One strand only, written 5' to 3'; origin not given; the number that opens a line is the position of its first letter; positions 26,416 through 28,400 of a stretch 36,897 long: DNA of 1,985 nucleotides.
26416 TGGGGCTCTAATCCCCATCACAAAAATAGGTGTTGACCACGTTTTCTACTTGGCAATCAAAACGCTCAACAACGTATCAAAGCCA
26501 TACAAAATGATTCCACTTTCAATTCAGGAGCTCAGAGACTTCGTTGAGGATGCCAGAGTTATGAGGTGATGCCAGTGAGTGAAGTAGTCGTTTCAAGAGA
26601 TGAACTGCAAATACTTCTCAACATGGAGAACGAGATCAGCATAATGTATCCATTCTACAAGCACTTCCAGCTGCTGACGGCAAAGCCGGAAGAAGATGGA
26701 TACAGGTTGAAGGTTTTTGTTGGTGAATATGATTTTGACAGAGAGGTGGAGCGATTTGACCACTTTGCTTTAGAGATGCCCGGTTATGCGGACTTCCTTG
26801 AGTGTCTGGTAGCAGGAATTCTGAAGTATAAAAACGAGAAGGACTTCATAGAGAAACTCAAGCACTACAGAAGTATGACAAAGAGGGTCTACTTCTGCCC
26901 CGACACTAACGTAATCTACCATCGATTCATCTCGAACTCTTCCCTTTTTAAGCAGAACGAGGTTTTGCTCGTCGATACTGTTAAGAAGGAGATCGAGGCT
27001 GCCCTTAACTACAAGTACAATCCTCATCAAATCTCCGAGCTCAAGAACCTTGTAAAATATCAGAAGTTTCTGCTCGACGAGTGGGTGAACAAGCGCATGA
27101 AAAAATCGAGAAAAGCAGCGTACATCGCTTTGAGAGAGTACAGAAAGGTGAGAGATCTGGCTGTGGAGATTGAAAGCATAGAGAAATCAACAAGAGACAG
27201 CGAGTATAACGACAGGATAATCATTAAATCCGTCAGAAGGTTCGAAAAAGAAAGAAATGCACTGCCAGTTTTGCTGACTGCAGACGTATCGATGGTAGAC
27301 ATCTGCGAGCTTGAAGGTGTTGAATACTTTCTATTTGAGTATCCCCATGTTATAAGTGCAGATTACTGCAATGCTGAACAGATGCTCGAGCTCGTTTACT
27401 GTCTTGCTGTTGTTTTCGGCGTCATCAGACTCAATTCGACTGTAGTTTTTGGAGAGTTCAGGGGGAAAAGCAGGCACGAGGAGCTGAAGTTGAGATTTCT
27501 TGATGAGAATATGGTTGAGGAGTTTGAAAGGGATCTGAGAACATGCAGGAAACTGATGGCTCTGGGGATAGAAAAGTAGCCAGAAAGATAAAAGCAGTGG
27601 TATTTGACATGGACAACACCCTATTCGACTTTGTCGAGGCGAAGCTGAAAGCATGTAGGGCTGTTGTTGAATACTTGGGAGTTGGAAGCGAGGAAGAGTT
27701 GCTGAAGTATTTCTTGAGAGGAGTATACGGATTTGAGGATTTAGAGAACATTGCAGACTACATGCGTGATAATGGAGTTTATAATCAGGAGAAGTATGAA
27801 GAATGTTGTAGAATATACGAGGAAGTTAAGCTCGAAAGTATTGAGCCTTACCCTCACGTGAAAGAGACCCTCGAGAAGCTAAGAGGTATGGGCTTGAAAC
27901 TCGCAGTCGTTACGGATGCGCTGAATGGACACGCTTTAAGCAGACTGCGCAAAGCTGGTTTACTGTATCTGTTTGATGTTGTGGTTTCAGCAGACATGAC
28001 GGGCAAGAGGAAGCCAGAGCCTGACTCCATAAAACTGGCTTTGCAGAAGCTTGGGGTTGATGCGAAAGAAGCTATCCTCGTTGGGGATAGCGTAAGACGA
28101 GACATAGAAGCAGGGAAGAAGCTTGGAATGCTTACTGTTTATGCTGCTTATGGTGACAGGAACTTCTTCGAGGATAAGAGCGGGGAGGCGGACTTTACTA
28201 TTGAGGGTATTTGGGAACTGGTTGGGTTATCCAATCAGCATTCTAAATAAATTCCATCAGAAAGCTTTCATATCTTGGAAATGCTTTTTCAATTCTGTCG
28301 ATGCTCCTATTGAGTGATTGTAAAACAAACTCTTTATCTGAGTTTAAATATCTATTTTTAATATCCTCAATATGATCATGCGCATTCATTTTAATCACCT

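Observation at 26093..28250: Split CARF sensor + PIN nuclease (+ overlapping HAD phosphatase) with no cyclase or cas genes in sight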

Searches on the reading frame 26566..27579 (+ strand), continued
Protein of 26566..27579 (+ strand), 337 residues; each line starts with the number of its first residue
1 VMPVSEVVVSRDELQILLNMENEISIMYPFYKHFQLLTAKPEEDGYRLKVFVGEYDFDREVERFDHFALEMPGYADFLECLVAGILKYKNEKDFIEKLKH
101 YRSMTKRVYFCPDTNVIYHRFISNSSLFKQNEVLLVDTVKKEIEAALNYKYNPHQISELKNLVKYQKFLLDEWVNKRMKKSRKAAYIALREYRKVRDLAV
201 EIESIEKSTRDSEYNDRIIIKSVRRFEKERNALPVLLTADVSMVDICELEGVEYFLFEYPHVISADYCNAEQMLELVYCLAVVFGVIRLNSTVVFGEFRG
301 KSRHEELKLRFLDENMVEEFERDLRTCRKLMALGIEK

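Call 81: find_encoding_contigs(protein=P0367, flank=10000, max_places=2)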
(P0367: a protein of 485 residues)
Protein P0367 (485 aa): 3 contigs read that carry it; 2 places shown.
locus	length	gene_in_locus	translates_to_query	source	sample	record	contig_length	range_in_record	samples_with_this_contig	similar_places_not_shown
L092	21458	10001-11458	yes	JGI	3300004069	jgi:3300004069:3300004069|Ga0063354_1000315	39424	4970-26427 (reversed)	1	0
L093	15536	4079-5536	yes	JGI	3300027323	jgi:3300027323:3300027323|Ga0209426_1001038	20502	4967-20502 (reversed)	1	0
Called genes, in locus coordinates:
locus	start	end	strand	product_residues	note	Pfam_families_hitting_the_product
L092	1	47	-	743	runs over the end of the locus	PF01496:V_ATPase_I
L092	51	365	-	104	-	-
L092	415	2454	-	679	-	PF03030:H_PPase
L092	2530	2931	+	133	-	PF06094:GGACT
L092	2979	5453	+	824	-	-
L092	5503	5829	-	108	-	-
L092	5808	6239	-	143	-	-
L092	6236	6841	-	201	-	-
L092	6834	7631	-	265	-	PF00005:ABC_tran, PF02463:SMC_N (faint), PF13304:AAA_21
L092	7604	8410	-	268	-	-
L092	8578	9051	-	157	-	-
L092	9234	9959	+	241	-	PF01930:Cas_Cas4 (faint), PF12705:PDDEXK_1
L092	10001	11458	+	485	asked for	-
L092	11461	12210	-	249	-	-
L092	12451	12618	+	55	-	-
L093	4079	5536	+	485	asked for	-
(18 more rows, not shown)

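Call 82: find_encoding_contigs(protein=P0259, flank=8000, max_places=2)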
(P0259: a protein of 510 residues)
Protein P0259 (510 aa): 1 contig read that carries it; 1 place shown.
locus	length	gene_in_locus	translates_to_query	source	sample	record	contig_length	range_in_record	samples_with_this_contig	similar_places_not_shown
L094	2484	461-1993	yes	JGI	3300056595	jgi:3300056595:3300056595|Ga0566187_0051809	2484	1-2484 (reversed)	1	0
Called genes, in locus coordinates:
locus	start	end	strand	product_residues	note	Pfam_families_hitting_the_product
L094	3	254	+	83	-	?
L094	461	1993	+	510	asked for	-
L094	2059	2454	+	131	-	PF24434:DUF7557 (weak)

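Call 84: search_dna_similar(query=window:26566-27579:+, collection=plasmids, mode=protein, max_evalue=0.001, max_rows=10)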
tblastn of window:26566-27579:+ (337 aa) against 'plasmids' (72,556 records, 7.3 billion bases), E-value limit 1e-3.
Records with a match: 8; places in all: 8; records where one place covers at least 80% of the query: 2.
Best place of each record, by identity: <60% 8.
By first word of the organism name: Halorientalis 2; Halapricum 1; Halomontanus 1; Halococcus 1; Haloferax 1; Halobaculum 1; Haloplanus 1.
By predicted mobility (MOB-suite, as given by PLSDB): non-mobilizable 8.
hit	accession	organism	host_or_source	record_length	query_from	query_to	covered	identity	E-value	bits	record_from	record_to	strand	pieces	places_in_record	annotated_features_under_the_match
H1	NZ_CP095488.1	Halorientalis marina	cell culture,salt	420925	24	323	89%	24.1%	5e-5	53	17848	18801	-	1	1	hypothetical protein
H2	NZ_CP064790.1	Halapricum desulfuricans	Baskunchak hypersaline lake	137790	9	298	86%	22.4%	9e-5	52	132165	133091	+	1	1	hypothetical protein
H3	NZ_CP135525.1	Halomontanus rarus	Salt lake,Salt lake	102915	70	323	75%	24.3%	9e-8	61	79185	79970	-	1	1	hypothetical protein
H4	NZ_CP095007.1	Halococcus dombrowskii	Direct from delivered sample,Rock salt ...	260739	70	332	78%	21.8%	4e-5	53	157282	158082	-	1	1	hypothetical protein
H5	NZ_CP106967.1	Haloferax alexandrinus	-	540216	70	323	75%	22.1%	8e-5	52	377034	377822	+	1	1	hypothetical protein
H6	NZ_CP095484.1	Halorientalis litorea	cell culture,salt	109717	138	323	55%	26.7%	1e-7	61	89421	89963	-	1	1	hypothetical protein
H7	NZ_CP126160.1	Halobaculum halobium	cell culture,sediment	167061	147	323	53%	26.9%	1e-7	61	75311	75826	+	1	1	hypothetical protein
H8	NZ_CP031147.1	Haloplanus rubicundus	solar salt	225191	147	323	53%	25.8%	5e-5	52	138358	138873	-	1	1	hypothetical protein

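Call 85: search_dna_similar(query=window:26566-27579:+, collection=phages, mode=protein, max_evalue=0.001, max_rows=10)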
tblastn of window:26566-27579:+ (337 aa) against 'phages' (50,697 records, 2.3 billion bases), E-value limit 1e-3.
No match.

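Call 86: get_annotated_region(hit=H5, flank=7000)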
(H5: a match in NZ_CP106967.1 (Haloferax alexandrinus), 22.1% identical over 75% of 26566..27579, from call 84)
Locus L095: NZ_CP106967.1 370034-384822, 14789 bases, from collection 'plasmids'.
description: Haloferax alexandrinus strain BNX82 plasmid pBNX82-1, complete sequence
organism: Haloferax alexandrinus (NCBI taxid 114529)
taxonomy: Archaea; Euryarchaeota; Halobacteria; Halobacteriales; Haloferacaceae; Haloferax; Haloferax alexandrinus
host: -; source: -; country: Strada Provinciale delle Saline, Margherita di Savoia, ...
typing (MOB-suite, as given by PLSDB): non-mobilizable; mating-pair formation MPF_T
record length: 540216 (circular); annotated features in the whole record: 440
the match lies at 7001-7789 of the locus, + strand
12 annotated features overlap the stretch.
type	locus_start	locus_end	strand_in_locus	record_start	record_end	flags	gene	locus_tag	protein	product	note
CDS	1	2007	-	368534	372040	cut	-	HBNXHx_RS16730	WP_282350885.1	helicase-related protein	-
CDS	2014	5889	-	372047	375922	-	-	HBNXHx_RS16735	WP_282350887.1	DNA methyltransferase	-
CDS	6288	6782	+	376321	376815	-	-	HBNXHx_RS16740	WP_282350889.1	CRISPR-associated ring nuclease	-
CDS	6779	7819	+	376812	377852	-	-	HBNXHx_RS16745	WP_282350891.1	hypothetical protein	-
CDS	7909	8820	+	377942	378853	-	-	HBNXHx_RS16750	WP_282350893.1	ADP-ribosylglycohydrolase family protein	-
CDS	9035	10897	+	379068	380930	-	-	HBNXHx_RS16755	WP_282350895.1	hypothetical protein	-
CDS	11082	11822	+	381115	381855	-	-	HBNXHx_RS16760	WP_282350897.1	hypothetical protein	-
CDS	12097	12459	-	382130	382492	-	-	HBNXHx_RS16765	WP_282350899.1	hypothetical protein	-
CDS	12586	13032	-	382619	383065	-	-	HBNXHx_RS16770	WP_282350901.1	hypothetical protein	-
CDS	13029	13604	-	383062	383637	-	-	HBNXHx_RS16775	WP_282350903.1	hypothetical protein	-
CDS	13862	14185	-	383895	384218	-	-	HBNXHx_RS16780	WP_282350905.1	hypothetical protein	-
CDS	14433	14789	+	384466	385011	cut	-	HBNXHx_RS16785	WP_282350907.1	hypothetical protein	-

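Call 87: get_annotated_region(hit=H1, flank=7000)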
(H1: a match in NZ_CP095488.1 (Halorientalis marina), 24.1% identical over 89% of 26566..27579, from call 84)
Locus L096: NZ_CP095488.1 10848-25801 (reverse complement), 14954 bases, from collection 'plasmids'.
description: Halorientalis marina strain GDY88 plasmid unnamed1, complete sequence
organism: Halorientalis marina (NCBI taxid 2931976)
taxonomy: Archaea; Euryarchaeota; Halobacteria; Halobacteriales; Haloarculaceae; Halorientalis; Halorientalis marina
host: -; source: cell culture,salt; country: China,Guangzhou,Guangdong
typing (MOB-suite, as given by PLSDB): non-mobilizable
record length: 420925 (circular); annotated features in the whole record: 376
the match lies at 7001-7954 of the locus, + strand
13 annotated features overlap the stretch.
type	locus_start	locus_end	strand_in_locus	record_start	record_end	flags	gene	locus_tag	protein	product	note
CDS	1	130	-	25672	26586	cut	-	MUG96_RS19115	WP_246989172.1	ADP-ribosylglycohydrolase family protein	-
CDS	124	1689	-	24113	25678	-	-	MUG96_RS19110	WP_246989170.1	AAA family ATPase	-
CDS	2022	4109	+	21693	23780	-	-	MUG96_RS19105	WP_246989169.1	VWA domain-containing protein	-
CDS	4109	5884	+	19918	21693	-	-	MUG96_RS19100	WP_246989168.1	HEAT repeat domain-containing protein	-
CDS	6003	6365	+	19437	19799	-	-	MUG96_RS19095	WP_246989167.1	hypothetical protein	-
CDS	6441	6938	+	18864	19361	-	-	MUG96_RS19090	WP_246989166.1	hypothetical protein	-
CDS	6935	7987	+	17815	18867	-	-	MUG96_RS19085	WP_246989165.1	hypothetical protein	-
CDS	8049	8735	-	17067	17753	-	-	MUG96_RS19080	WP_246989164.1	hypothetical protein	-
CDS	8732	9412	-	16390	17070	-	-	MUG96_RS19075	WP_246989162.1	helix-turn-helix domain-containing protein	-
CDS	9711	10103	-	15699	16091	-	-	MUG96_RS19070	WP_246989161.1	helix-turn-helix domain-containing protein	-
CDS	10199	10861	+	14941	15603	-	-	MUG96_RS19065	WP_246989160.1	hypothetical protein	-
CDS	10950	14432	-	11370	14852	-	-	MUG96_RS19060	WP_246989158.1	ATP-dependent DNA helicase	-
CDS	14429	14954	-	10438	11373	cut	-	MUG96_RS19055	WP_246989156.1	PD-(D/E)XK nuclease family protein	-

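Call 88: get_annotated_region(hit=H3, flank=4000)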
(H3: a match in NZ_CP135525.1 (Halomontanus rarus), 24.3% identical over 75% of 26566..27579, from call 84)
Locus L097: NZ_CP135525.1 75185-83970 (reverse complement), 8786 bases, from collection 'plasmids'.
description: Halomontanus rarus strain KZCA124 plasmid unnamed3, complete sequence
organism: Halomontanus rarus (NCBI taxid 3034020)
taxonomy: Archaea; Euryarchaeota; Halobacteria; Halobacteriales; Natrialbaceae; Halomontanus; Halomontanus rarus
host: -; source: Salt lake,Salt lake; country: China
typing (MOB-suite, as given by PLSDB): non-mobilizable; mating-pair formation MPF_T
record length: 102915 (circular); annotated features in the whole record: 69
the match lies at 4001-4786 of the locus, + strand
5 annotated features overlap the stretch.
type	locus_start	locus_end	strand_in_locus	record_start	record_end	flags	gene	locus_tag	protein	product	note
CDS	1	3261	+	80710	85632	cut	-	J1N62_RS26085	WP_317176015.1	DUF4011 domain-containing protein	-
CDS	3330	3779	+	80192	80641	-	-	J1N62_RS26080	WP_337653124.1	hypothetical protein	-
CDS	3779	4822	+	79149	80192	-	-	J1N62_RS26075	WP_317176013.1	hypothetical protein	-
CDS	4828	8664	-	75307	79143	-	-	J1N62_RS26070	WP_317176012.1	UvrD-helicase domain-containing protein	-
CDS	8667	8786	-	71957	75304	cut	-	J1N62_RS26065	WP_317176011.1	PD-(D/E)XK nuclease family protein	-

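Call 89: get_annotated_region(hit=H2, flank=4000)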
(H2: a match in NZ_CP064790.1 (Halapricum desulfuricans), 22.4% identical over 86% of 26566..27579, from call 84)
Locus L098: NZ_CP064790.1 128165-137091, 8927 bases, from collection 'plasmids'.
description: Halapricum desulfuricans strain HSR-Bgl plasmid pHSR-Bgl01, complete sequence
organism: Halapricum desulfuricans (NCBI taxid 2841257)
taxonomy: Archaea; Euryarchaeota; Halobacteria; Halobacteriales; Haloarculaceae; Halapricum; Halapricum desulfuricans
host: -; source: Baskunchak hypersaline lake; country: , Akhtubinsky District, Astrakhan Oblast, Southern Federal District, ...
typing (MOB-suite, as given by PLSDB): non-mobilizable; mating-pair formation MPF_T
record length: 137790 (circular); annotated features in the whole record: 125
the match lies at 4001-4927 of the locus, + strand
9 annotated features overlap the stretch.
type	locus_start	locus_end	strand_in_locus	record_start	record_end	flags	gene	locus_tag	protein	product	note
CDS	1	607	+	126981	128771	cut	-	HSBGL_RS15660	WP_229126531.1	HEAT repeat domain-containing protein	-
CDS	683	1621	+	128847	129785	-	-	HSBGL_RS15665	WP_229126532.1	ADP-ribosylglycohydrolase family protein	-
CDS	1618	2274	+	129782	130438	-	-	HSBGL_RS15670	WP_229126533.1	metallophosphoesterase family protein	-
CDS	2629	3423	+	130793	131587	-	-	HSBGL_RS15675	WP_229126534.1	hypothetical protein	-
CDS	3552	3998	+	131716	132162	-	-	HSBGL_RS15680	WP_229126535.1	hypothetical protein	-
CDS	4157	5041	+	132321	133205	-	-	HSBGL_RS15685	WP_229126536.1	hypothetical protein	-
CDS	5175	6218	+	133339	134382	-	-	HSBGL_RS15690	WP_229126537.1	hypothetical protein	-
CDS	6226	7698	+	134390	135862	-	-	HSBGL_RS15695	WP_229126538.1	PD-(D/E)XK nuclease family protein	-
CDS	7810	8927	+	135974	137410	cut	-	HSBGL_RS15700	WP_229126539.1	IS66 family transposase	-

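Call 90: get_annotated_region(hit=H4, flank=4000)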
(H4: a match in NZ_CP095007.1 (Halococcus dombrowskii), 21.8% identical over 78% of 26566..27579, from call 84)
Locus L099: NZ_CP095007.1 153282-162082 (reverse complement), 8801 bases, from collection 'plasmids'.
description: Halococcus dombrowskii strain H4 plasmid unnamed2, complete sequence
organism: Halococcus dombrowskii (NCBI taxid 179637)
taxonomy: Archaea; Euryarchaeota; Halobacteria; Halobacteriales; Halococcaceae; Halococcus; Halococcus dombrowskii
host: -; source: Direct from delivered sample,Rock salt from Permian period; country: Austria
typing (MOB-suite, as given by PLSDB): non-mobilizable
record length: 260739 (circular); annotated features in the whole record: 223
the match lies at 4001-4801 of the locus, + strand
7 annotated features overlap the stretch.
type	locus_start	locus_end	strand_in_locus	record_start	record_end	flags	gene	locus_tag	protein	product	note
CDS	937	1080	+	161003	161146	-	-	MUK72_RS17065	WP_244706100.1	hypothetical protein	-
CDS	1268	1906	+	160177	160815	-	-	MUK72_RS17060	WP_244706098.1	hypothetical protein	-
CDS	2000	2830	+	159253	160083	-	-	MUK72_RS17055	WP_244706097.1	IS5 family transposase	-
CDS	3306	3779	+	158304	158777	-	-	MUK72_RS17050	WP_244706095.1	hypothetical protein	-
CDS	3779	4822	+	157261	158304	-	-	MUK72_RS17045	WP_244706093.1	hypothetical protein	-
CDS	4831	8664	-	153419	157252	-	-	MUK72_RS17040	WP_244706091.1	UvrD-helicase domain-containing protein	-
CDS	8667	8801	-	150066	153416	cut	-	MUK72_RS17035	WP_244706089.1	PD-(D/E)XK nuclease family protein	-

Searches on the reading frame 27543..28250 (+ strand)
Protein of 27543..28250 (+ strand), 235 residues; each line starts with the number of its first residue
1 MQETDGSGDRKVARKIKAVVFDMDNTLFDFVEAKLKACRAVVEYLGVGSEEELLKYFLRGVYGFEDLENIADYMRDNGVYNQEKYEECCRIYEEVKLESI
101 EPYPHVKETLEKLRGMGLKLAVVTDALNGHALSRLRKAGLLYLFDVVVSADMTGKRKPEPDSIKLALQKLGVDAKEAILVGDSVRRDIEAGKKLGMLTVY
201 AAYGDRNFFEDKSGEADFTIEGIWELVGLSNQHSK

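Call 3: search_protein_families(library=pfam, proteins=[window:27543-28250:+], max_evalue=1)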
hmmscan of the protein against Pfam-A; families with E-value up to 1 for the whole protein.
window:27543-28250:+ (235 aa): 8 families
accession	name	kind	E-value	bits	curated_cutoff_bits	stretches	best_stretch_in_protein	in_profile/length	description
PF13419.12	HAD_2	-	3.8e-36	125.3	23.8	1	19-199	1-176/178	Haloacid dehalogenase-like hydrolase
PF00702.32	Hydrolase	-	3.4e-29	103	26.4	1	16-195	1-191/191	haloacid dehalogenase-like hydrolase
PF13242.12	Hydrolase_like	-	7.8e-11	42.2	22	1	156-205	3-52/75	HAD-hyrolase-like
PF12710.13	HAD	-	3e-08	34.7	27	1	19-189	1-186/189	haloacid dehalogenase-like hydrolase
PF09419.16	PGP_phosphatase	-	0.005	16.9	20.4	1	11-28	36-53/168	Mitochondrial PGP phosphatase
PF13344.12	Hydrolase_6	-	0.0077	16.7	27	1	101-125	14-38/101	Haloacid dehalogenase-like hydrolase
PF12689.13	Acid_PPase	-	0.12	12.6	27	0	17-30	4-17/169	Acid Phosphatase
PF03767.20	Acid_phosphat_B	-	0.16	11.8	27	0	14-29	75-90/230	HAD superfamily, subfamily IIIB (Acid phosphatase)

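Call 4: search_protein_families(library=ncbifam, proteins=[window:27543-28250:+], max_evalue=1)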
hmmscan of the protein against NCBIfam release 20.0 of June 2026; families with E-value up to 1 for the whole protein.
window:27543-28250:+ (235 aa): 59 families (the best 25 are shown)
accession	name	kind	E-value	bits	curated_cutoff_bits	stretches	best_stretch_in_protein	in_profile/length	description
TIGR02253.1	CTE7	subfamily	2.5e-38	132.1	169.75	1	15-227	1-221/221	TIGR02253 family HAD-type hydrolase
NF009804.0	PRK13288.1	equivalog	3.6e-28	98.5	218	1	15-232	2-212/215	pyrophosphatase PpaX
NF009695.0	PRK13222.1-2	equivalog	3.7e-28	98.6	225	1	14-227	4-219/226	phosphoglycolate phosphatase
TIGR01449.2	PGP_bact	equivalog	6.6e-23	81.4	180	1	19-207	1-190/213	phosphoglycolate phosphatase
NF053830.1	RUBPPhHalo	equivalog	2.8e-22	79.5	330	1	87-225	89-229/234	ribulose-1,5-bisphosphate 5-phosphatase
TIGR02009.1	PGMB-YQAB-SF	subfamily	2.5e-20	73.4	153.35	1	16-197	1-182/186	beta-phosphoglucomutase family hydrolase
TIGR01454.1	AHBA_synth_RP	hypoth_equivalog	1.5e-19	70.5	246.65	1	97-221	71-194/205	AHBA synthesis associated protein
TIGR02254.1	YjjG_YfnB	equivalog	8.2e-19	68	159.9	2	92-202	88-197/223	YjjG family noncanonical pyrimidine nucleotidase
NF009697.0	PRK13222.1-4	equivalog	1.2e-18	67.4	327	1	13-205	4-197/232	phosphoglycolate phosphatase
TIGR01428.1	HAD_type_II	equivalog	8.5e-18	65.1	125.4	1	16-201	1-190/197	haloacid dehalogenase type II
TIGR01993.1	Pyr-5-nucltdase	equivalog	2.2e-17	63.5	142.9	1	92-200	75-182/183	pyrimidine 5'-nucleotidase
TIGR01990.1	bPGM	equivalog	6.4e-17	62.1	189.4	1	16-199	1-184/187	beta-phosphoglucomutase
NF009694.0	PRK13222.1-1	equivalog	9.1e-17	61.2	415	1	90-205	100-214/252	phosphoglycolate phosphatase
NF053653.1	InDiPhoBT2121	equivalog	4.9e-16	58.9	245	1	16-200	1-185/216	inorganic diphosphatase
TIGR01662.1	HAD-SF-IIIA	subfamily_domain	4.4e-15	56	44.6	1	98-199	22-136/141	HAD-IIIA family hydrolase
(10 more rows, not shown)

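Call 6: search_protein_families(library=padloc, proteins=[window:27543-28250:+], max_evalue=1)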
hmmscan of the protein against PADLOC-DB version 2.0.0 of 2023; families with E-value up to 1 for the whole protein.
window:27543-28250:+ (235 aa): 1 family
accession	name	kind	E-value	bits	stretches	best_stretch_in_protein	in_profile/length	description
PDLC03008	Hydrolase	-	8.1e-10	36.6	2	156-214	178-236/288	-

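Call 65: search_solved_structures(query=window:27543-28250:+, max_evalue=1e-8)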
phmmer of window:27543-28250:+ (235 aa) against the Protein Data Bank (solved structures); distinct sequences matched with E-value up to 1e-8: 52.
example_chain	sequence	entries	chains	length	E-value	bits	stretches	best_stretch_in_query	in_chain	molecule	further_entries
2nyv_A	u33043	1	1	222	2.9e-20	76.1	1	16-233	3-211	Phosphoglycolate phosphatase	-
2yy6_A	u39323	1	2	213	4.7e-20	75.4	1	17-233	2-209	phosphoglycolate phosphatase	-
4ygq_A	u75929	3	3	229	7.9e-20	74.6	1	17-226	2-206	Hydrolase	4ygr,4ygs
3kbb_A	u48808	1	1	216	5.3e-17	65.4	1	17-203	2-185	Phosphorylated carbohydrates phosphatase TM_1254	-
2hoq_A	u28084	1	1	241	5.6e-15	58.8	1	16-227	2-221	Putative HAD-hydrolase PH1655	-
6q7p_A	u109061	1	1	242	8.7e-15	58.1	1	98-229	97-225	OE1.2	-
6q7q_A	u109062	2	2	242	2.1e-14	56.9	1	97-229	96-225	OE1.3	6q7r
1x42_A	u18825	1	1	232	3.9e-14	56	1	90-228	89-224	hypothetical protein PH0459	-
3u26_A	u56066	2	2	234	6.2e-14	55.4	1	99-228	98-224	PF00702 domain protein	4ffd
6q7n_A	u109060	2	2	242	6.8e-14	55.2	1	99-228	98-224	BH32 | OE1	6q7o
6hdi_A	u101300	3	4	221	1.3e-12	51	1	16-199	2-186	Beta-phosphoglucomutase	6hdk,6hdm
1lvh_A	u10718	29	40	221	2.5e-12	50.1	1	16-199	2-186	beta-phosphoglucomutase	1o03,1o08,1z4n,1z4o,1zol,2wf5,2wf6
6h8y_A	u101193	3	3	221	2.5e-12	50.1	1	16-199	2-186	Beta-phosphoglucomutase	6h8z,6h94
6hdh_A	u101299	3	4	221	2.5e-12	50.1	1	16-199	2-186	Beta-phosphoglucomutase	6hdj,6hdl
5olw_A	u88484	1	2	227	2.6e-12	50.1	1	16-199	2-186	Beta-phosphoglucomutase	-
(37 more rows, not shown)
